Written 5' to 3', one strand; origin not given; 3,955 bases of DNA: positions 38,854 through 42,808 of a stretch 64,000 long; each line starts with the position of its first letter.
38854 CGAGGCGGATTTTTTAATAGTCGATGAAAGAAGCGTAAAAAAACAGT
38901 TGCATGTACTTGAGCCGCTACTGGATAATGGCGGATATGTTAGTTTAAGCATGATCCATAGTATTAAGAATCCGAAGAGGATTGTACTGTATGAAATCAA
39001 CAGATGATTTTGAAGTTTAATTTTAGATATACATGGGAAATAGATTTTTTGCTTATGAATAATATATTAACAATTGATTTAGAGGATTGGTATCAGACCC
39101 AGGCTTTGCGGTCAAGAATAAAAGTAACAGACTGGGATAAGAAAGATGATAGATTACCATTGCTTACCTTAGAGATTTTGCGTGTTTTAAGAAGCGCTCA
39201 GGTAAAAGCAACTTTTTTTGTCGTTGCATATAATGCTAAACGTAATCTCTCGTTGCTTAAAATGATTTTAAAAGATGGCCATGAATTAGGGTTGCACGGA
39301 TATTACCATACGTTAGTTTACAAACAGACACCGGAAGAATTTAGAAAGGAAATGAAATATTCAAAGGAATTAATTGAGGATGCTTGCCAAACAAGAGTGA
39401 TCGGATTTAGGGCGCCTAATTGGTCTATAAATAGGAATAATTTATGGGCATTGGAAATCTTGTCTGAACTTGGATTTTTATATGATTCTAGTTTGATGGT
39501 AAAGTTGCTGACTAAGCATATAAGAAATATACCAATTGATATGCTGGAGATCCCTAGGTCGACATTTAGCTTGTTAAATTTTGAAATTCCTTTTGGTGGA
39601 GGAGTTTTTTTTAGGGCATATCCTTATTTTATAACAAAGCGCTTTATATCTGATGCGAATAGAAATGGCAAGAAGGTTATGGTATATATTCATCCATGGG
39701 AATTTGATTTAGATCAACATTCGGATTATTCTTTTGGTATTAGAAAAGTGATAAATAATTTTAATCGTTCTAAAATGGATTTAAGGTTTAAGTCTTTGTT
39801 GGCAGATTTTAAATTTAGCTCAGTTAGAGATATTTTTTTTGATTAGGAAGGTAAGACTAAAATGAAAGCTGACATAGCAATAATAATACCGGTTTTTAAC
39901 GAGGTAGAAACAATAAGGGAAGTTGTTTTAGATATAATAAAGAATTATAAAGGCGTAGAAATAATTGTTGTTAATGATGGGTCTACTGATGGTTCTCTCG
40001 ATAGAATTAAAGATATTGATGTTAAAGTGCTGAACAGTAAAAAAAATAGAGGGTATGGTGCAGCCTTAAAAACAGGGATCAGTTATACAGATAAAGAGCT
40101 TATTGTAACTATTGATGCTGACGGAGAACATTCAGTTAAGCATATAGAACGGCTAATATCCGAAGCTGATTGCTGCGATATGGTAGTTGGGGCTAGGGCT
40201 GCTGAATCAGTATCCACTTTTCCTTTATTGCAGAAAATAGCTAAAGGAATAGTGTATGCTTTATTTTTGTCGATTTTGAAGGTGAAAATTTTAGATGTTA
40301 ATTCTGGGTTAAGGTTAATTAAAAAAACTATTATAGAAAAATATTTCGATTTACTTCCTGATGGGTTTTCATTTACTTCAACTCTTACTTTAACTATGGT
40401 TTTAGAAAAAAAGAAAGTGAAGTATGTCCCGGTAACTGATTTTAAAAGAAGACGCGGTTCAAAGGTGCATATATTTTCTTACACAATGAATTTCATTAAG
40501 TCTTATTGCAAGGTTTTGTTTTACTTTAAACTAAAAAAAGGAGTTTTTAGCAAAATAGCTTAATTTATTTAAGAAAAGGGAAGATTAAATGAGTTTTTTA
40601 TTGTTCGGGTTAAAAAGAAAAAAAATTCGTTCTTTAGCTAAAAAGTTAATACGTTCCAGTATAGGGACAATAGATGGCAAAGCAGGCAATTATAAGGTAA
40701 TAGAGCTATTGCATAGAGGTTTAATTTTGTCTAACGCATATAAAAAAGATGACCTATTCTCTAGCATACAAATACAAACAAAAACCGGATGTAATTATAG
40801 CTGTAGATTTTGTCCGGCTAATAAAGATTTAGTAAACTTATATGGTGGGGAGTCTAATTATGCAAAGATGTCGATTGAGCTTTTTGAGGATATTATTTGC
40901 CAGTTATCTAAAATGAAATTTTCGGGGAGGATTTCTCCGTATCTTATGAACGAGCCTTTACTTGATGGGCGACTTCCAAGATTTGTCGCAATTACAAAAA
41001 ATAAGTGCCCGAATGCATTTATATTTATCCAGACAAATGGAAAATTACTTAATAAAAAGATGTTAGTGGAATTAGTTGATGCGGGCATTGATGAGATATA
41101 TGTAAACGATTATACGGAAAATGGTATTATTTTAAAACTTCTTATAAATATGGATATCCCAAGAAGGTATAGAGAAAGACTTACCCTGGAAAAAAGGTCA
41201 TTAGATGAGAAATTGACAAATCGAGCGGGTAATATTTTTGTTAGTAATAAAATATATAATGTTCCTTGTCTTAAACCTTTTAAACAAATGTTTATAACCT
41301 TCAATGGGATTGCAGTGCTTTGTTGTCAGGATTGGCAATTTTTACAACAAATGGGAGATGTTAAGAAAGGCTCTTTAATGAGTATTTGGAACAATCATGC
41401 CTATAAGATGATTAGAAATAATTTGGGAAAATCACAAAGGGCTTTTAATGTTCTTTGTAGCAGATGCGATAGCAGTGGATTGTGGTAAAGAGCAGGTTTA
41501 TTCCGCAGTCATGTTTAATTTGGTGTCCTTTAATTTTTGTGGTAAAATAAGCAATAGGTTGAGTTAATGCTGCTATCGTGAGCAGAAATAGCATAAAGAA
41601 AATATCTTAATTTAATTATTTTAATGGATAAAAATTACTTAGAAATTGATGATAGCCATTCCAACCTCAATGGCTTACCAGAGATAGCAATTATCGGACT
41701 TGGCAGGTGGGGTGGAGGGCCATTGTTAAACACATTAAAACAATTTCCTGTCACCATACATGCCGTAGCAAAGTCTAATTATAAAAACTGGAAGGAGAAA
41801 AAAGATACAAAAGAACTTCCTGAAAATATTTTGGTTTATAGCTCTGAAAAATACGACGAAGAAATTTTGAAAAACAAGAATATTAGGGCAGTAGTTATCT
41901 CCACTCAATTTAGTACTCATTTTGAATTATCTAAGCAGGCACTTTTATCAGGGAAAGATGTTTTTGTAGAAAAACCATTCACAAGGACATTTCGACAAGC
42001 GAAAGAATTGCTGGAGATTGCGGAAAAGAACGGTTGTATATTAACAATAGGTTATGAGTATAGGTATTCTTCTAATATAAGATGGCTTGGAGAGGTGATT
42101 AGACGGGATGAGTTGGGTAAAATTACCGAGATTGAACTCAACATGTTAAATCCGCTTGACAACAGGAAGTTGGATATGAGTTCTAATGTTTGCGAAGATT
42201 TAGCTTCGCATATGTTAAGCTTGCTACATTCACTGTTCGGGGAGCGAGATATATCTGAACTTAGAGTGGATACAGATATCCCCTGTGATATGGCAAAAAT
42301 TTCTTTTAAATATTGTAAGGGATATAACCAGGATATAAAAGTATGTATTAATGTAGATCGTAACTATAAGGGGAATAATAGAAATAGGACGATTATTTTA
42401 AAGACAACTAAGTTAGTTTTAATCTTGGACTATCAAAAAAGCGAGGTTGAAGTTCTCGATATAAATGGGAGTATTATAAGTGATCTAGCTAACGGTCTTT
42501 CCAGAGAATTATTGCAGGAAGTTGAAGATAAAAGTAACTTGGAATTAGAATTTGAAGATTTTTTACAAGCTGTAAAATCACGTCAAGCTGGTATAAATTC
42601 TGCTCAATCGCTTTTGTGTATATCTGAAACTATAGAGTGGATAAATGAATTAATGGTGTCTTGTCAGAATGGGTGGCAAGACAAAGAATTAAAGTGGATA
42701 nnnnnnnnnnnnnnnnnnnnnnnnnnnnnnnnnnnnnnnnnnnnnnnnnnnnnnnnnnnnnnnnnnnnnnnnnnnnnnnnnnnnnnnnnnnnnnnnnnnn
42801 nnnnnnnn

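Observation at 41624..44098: Gfo/Idh/MocA dehydrogenase fused to a radical SAM domain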

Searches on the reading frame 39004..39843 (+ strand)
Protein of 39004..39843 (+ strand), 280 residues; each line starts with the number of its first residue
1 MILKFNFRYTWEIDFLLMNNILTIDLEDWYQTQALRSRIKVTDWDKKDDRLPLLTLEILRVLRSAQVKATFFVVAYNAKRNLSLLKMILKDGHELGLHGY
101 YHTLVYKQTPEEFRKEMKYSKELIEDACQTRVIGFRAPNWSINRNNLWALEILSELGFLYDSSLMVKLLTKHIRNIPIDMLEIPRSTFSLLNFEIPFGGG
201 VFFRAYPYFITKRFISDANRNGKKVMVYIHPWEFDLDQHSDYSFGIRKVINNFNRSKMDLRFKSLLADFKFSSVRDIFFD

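Call 6: search_protein_families(library=pfam, proteins=[window:39004-39843:+], max_evalue=0.001)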
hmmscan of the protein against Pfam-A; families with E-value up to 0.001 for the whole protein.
window:39004-39843:+ (280 aa): 4 families
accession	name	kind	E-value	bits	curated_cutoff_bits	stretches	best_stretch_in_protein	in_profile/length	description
PF11959.13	DUF3473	-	6.5e-25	88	29.6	1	178-278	28-129/130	Domain of unknown function (DUF3473)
PF01522.26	Polysacc_deac_1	-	4.6e-21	75.5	23.1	1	48-150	14-116/124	Polysaccharide deacetylase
PF10096.14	DUF2334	-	8.1e-08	32.5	26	1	78-232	41-189/203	Uncharacterized protein conserved in bacteria (DUF2334)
PF22537.1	WbmS-like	-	0.00064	20.2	27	0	58-134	16-88/186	Polysaccharide deacetylase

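Call 64: search_protein_families(library=ncbifam, proteins=[window:39004-39843:+], max_evalue=0.00001)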
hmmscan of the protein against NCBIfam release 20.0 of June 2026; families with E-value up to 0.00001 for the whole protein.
window:39004-39843:+ (280 aa): 8 families
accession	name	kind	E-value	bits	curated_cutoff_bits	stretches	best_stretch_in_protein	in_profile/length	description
TIGR03006.1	pepcterm_polyde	equivalog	5.3e-65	219.2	276.2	1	20-278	1-271/272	XrtA system polysaccharide deacetylase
TIGR02764.1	spore_ybaN_pdaB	equivalog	2e-19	70.2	237.4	1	55-151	21-117/191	polysaccharide deacetylase family sporulation protein PdaB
TIGR02873.1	spore_ylxY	hypoth_equivalog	5e-13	48.9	391.5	1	57-145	102-190/268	probable sporulation protein, polysaccharide deacetylase family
TIGR04243.1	nodulat_NodB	equivalog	3e-12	46.4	240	1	48-139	10-102/197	chitooligosaccharide deacetylase NodB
NF045821.1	PgAcgDacpgdA1_Bac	equivalog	8.4e-11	41.3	400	1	54-149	102-198/282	peptidoglycan-N-acetylglucosamine deacetylase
TIGR02884.1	spore_pdaA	equivalog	2.6e-10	40.4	298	1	55-145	52-143/224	delta-lactam-biosynthetic de-N-acetylase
NF045822.1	PgAcgDacpgdA2_Bac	equivalog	1.3e-09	37.8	400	1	49-133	78-162/274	peptidoglycan-N-acetylglucosamine deacetylase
NF045820.1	PgAcgDacpgdA_Strep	equivalog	1.1e-08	34.4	800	1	30-130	258-358/463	peptidoglycan-N-acetylglucosamine deacetylase PgdA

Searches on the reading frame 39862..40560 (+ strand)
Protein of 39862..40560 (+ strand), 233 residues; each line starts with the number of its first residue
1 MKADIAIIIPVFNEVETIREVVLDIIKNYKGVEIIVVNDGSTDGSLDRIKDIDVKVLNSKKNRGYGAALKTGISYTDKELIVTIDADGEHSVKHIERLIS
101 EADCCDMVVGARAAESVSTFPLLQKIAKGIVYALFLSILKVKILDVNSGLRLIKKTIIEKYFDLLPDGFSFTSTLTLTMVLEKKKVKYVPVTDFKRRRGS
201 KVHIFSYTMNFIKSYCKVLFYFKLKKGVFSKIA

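Call 6: search_protein_families(library=pfam, proteins=[window:39862-40560:+], max_evalue=0.001)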
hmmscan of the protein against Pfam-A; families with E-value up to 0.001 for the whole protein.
window:39862-40560:+ (233 aa): 3 families
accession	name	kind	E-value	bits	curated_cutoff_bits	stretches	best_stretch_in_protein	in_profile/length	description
PF00535.33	Glycos_transf_2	-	5.9e-30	104.9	23.3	1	7-162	2-168/168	Glycosyl transferase family 2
PF10111.15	Glyco_tranf_2_2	-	2.9e-08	34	27.3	1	7-103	2-107/276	Glycosyltransferase like family 2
PF13641.12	Glyco_tranf_2_3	-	4.9e-05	23.9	27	1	4-87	2-96/230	Glycosyltransferase like family 2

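Call 64: search_protein_families(library=ncbifam, proteins=[window:39862-40560:+], max_evalue=0.00001)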
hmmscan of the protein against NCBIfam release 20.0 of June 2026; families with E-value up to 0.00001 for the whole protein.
window:39862-40560:+ (233 aa): 14 families
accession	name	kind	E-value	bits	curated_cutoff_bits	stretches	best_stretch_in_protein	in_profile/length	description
NF058614.1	PPMAGASynPpgS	equivalog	1.4e-28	99.9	370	1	4-191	1-194/226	polyprenyl-phospho-N-acetylgalactosaminyl synthase PpgS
TIGR04182.1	glyco_TIGR04182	equivalog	6.5e-25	88.1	325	1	4-202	1-199/293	S-layer glycoprotein N-glycosyltransferase AglJ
NF041391.1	DPhHxTase_Halo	equivalog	2.2e-18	66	375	1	11-218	3-208/213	dolichyl-phosphate hexose transferase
TIGR03937.1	PgaC_IcaA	equivalog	3.1e-15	56.1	422.3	1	4-88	46-136/407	poly-beta-1,6-N-acetyl-D-glucosamine synthase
NF047588.1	GlcsyltransPgfSStrep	equivalog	4.6e-13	49.1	500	1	5-211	3-213/308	glycosyltransferase PgfS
TIGR04283.1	glyco_like_mftF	equivalog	8.9e-13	48.3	182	1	5-98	1-93/221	TIGR04283 family arsenosugar biosynthesis glycosyltransferase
NF007986.1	PRK10714.1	equivalog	2.2e-12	46.6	529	1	4-163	7-174/316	undecaprenyl-phosphate 4-deoxy-4-formamido-L-arabinose transferase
NF007482.0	PRK10073.1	equivalog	2.2e-10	40.1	423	1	3-107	6-115/334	glycosyltransferase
TIGR03965.1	mycofact_glyco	equivalog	1.4e-08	34.1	280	1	3-105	74-182/467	mycofactocin biosynthesis glycosyltransferase MftF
NF041875.1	EPS_EpsD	equivalog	1.9e-07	30.8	370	1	6-97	2-99/325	exopolysaccharide biosynthesis glycosyltransferase EpsD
NF010496.0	PRK13915.1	equivalog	6.1e-07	28.8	262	1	3-90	31-129/307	glucosyl-3-phosphoglycerate synthase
NF047683.1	TeichurnBiosyTuaG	equivalog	7.2e-07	29.1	400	1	3-99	6-108/252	teichuronic acid biosynthesis protein TuaG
TIGR03111.1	glyc2_xrt_Gpos1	hypoth_equivalog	1.8e-06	27.1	363.95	1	4-101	50-155/439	TIGR03111 family XrtG-associated glycosyltransferase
NF053739.1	GlytfEpsEBac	equivalog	2.6e-06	26.6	450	1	5-100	3-105/265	glycosyltransferase EpsE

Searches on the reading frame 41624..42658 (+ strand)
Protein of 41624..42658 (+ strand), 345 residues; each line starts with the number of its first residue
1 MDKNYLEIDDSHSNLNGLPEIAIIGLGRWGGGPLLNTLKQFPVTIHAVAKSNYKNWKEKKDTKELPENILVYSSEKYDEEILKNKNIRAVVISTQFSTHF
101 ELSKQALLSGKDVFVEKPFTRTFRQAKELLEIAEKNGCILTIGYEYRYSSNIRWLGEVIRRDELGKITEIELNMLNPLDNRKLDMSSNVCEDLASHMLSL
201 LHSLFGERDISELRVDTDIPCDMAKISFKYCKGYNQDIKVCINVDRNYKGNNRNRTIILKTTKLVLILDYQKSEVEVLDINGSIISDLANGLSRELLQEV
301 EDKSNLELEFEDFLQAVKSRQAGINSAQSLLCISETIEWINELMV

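Call 73: find_homologous_proteins(query=A4, max_evalue=1e-10)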
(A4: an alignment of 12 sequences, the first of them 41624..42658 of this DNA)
Query A4 (12 sequences) (345 aa, profile of the alignment): 1073 proteins with E <= 1e-10 among 8000 candidates; the best 120 are listed.
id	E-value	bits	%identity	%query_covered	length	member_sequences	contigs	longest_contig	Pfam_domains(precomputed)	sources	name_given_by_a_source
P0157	9.9e-121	421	50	97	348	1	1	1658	PF01408.29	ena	-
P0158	4.4e-96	340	40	92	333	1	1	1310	PF01408.29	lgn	-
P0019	5.8e-68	247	57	50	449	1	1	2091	PF01408.29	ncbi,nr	ncbi:MAG: Gfo/Idh/MocA family oxidoreductase, partial [candidate division Zixibacteria bacterium]|nr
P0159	6.1e-53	198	32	75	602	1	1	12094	PF01408.29,PF22725.2,PF02894.23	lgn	-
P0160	1.5e-46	177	38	52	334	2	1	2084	PF01408.29,PF22725.2,PF02894.23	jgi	jgi:predicted dehydrogenase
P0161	3.5e-45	172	35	54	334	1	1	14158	PF01408.29,PF22725.2,PF02894.23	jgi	jgi:predicted dehydrogenase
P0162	1.9e-44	170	34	67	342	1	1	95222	PF01408.29,PF22725.2,PF02894.23,PF03447.23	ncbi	-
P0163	2.4e-44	170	40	54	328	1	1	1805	PF01408.29,PF22725.2,PF02894.23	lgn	-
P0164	3.4e-44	169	37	55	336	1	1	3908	PF01408.29,PF22725.2,PF02894.23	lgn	-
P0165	5.4e-44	169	37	54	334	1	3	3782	PF01408.29,PF22725.2,PF02894.23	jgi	-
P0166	3.2e-43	166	31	88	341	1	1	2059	PF01408.29,PF22725.2,PF02894.23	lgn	-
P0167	4.1e-42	162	37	52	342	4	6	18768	PF01408.29,PF22725.2,PF02894.23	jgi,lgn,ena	jgi:predicted dehydrogenase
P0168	6.6e-42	162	40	52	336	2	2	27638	PF01408.29,PF22725.2,PF02894.23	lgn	-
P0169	1.3e-41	161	28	92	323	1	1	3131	PF01408.29,PF22725.2,PF02894.23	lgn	-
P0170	1.4e-41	161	35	57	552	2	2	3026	PF01408.29,PF22725.2,PF14602.13,PF02894.23,PF00132.31,PF25087.2,PF25084.2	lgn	-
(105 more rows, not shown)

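Call 74: find_encoding_contigs(protein=P0157, flank=10000, max_places=3)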
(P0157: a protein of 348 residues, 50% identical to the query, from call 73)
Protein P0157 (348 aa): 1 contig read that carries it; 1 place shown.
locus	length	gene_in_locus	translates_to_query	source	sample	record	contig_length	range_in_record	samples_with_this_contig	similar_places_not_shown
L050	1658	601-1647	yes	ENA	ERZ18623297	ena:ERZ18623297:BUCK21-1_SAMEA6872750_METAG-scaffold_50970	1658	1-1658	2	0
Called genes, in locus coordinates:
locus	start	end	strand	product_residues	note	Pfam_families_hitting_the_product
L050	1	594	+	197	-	?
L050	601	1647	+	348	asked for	PF01408:GFO_IDH_MocA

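Call 75: find_encoding_contigs(protein=P0158, flank=10000, max_places=3)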
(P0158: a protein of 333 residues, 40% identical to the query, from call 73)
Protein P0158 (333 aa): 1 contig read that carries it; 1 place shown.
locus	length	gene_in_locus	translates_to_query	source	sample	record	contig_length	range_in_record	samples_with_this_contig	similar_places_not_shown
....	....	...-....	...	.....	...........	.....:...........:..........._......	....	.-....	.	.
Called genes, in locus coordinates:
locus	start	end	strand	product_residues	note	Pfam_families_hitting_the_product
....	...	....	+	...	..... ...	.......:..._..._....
